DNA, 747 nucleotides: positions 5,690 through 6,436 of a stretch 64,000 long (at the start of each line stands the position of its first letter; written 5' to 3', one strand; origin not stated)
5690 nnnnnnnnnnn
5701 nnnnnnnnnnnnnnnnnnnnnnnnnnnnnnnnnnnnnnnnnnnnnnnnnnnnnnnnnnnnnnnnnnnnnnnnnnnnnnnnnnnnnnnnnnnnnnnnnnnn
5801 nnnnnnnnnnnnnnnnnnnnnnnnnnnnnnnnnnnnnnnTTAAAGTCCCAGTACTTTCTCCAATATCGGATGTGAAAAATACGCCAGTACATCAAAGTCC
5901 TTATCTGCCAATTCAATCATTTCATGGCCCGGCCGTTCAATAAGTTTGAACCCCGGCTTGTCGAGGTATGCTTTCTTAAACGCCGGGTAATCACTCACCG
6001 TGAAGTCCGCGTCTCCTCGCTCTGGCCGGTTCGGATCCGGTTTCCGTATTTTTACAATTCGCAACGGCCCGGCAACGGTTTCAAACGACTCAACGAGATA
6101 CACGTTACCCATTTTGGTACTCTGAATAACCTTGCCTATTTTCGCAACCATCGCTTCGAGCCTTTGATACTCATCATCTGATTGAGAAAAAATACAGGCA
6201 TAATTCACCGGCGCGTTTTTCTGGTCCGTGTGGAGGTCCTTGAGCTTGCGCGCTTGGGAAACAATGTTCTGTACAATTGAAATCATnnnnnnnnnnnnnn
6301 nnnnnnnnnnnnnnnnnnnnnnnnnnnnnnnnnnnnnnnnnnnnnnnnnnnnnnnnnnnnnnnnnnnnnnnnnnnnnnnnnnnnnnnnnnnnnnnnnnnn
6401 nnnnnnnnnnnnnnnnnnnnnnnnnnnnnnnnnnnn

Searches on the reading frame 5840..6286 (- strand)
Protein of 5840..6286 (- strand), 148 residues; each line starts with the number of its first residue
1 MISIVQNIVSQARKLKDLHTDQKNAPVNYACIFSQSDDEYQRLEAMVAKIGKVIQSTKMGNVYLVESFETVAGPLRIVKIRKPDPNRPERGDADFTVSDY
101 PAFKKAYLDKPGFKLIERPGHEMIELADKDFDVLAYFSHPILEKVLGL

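Call 3: search_protein_families(library=pfam, proteins=[window:5840-6286:-], max_evalue=1)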
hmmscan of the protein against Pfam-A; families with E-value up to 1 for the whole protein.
window:5840-6286:- (148 aa): 0 families

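Call 4: search_protein_families(library=padloc, proteins=[window:5840-6286:-], max_evalue=1)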
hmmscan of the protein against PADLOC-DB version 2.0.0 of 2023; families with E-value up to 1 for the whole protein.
window:5840-6286:- (148 aa): 0 families

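Call 5: search_protein_families(library=ncbifam, proteins=[window:5840-6286:-], max_evalue=1)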
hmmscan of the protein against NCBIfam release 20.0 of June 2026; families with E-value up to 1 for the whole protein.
window:5840-6286:- (148 aa): 1 family
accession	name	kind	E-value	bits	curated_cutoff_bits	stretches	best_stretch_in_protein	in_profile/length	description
TIGR00422.1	valS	equivalog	0.14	10.1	612.1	1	3-70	728-792/863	valine--tRNA ligase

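Call 74: search_solved_structures(query=window:5840-6286:-, max_evalue=1)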
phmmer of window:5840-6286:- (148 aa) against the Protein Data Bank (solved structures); distinct sequences matched with E-value up to 1: 1.
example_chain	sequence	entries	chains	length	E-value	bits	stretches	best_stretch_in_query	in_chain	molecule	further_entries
8hyj_D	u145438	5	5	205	0.1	15.6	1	12-69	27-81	DNA-directed RNA polymerases IV and V subunit 4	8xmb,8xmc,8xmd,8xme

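Call 76: search_protein_families(library=phrogs, proteins=[window:5840-6286:-], max_evalue=0.01)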
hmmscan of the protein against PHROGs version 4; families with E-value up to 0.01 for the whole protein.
window:5840-6286:- (148 aa): 0 families

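Call 80: find_homologous_proteins(query=window:5840-6286:-, max_evalue=0.001)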
Query window:5840-6286:- (148 aa): 795 proteins with E <= 0.001 among 802 candidates; the best 120 are listed.
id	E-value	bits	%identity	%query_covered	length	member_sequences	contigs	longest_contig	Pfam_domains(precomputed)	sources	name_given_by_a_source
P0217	3.8e-92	323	100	100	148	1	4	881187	-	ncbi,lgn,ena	-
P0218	2.4e-62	227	72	98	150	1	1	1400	-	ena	-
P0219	4.8e-61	223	71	98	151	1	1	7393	-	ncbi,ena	-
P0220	9.0e-61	222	70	97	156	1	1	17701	-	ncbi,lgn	-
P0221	1.0e-60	221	68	99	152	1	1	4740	-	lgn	-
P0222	2.3e-60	220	67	99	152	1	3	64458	-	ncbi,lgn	-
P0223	3.3e-59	217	68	98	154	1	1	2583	-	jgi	jgi:hypothetical protein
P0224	9.3e-58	212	67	100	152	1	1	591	-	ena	-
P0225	4.7e-57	210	66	100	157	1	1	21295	-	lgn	-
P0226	4.8e-57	210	66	98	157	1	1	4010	-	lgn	-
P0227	1.5e-56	208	65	99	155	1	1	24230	-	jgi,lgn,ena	-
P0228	1.6e-56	208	68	98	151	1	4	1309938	-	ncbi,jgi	ncbi:MAG: hypothetical protein ACNFW9_00775 [Candidatus Kerfeldbacteria bacterium]|jgi:hypothetical 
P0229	1.6e-55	205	64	98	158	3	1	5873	-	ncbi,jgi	ncbi:MAG: hypothetical protein WCT27_05120 [Patescibacteria group bacterium]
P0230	2.3e-55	204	68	98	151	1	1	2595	-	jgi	-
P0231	9.4e-55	202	65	100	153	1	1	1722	-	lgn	-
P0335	5.6e-47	177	58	98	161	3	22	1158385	-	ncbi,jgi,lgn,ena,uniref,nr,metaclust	ncbi:MAG: hypothetical protein A3F04_00200 [Candidatus Chisholmbacteria bacterium RIFCSPHIGHO2_12_FU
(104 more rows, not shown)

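Call 83: search_solved_structures(query=A3, max_evalue=1)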
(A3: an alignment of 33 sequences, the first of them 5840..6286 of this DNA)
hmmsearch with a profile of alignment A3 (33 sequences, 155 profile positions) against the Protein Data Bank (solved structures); distinct sequences matched with E-value up to 1: 4.
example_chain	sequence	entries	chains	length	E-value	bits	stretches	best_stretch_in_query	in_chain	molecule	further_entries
5h3w_B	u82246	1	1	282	0.13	14.9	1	43-88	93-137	Fibronectin/fibrinogen binding protein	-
5h3w_A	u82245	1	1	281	0.13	14.9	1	43-88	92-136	Fibronectin/fibrinogen binding protein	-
6omx_A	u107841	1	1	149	0.38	13.4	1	55-101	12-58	Alr5209 protein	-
1wza_A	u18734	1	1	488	0.96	12.1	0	34-92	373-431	alpha-amylase A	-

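Call 85: find_encoding_contigs(protein=P0228, flank=5000, max_places=1)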
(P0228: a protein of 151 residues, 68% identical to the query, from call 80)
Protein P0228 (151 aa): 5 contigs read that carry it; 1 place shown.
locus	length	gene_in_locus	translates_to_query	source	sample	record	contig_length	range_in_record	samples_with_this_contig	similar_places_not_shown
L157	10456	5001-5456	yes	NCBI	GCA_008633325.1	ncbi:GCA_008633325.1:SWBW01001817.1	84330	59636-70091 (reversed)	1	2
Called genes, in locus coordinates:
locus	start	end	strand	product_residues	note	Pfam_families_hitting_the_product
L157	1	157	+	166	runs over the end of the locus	PF01025:GrpE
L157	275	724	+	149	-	PF00011:HSP20, PF17886:ArsA_HSP20 (weak)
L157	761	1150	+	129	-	-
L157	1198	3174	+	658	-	PF00012:HSP70, PF06723:MreB_Mbl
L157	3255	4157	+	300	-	-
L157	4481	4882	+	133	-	PF01042:Ribonuc_L-PSP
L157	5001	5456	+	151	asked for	-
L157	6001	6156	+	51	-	-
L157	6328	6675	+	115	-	-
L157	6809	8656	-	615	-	-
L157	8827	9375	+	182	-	PF13328:HD_4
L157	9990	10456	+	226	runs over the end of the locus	-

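Call 86: find_encoding_contigs(protein=P0335, flank=5000, max_places=1)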
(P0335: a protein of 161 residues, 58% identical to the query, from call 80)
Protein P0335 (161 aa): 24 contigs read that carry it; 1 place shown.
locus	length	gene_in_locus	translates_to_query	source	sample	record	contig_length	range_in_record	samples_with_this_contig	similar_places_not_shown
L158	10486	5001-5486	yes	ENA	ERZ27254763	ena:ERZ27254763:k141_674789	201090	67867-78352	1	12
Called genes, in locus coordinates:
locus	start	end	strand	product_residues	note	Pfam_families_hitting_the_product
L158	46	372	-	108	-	-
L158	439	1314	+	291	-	PF03773:ArsP_1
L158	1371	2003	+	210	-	PF01520:Amidase_3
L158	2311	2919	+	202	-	-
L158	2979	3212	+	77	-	PF26604:CBU_0592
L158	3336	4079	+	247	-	PF02463:SMC_N (faint), PF00005:ABC_tran, PF13304:AAA_21 (faint)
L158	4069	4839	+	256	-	PF00950:ABC-3, PF01032:FecCD (weak)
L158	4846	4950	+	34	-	-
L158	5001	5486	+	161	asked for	-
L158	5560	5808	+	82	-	PF04014:MazE_antitoxin (faint)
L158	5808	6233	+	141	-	PF02661:Fic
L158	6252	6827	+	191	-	-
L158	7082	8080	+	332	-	PF01926:MMR_HSR1, PF06071:YchF-GTPase_C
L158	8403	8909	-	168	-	-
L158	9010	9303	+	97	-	PF01250:Ribosomal_S6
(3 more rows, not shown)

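Call 87: predict_structure(alignment_id=A3)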
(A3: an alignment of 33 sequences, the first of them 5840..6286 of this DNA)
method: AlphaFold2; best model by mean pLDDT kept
length: 148 residues; sequences in the alignment: 33
mean_pLDDT: 97.6   pTM: 0.91
mean pLDDT of the five models: 97.6, 97.0, 97.0, 97.0, 96.9
residues with pLDDT >= 90: 147; 70-90: 1; 50-70: 0; < 50: 0
segments of 3 or more residues with pLDDT < 50: none
pLDDT, mean of each block of 10 residues (from residue 1): 98 99 98 98 98 97 98 98 96 98 99 96 98 98 94
secondary structure, 60 per line:
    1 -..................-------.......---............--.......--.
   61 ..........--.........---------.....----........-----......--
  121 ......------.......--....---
elements in order: H2-19 E27-33 H37-48 E51-57 E60-70 E73-81 E91-95 H100-107 E113-118 E121-126 E133-139 H142-145
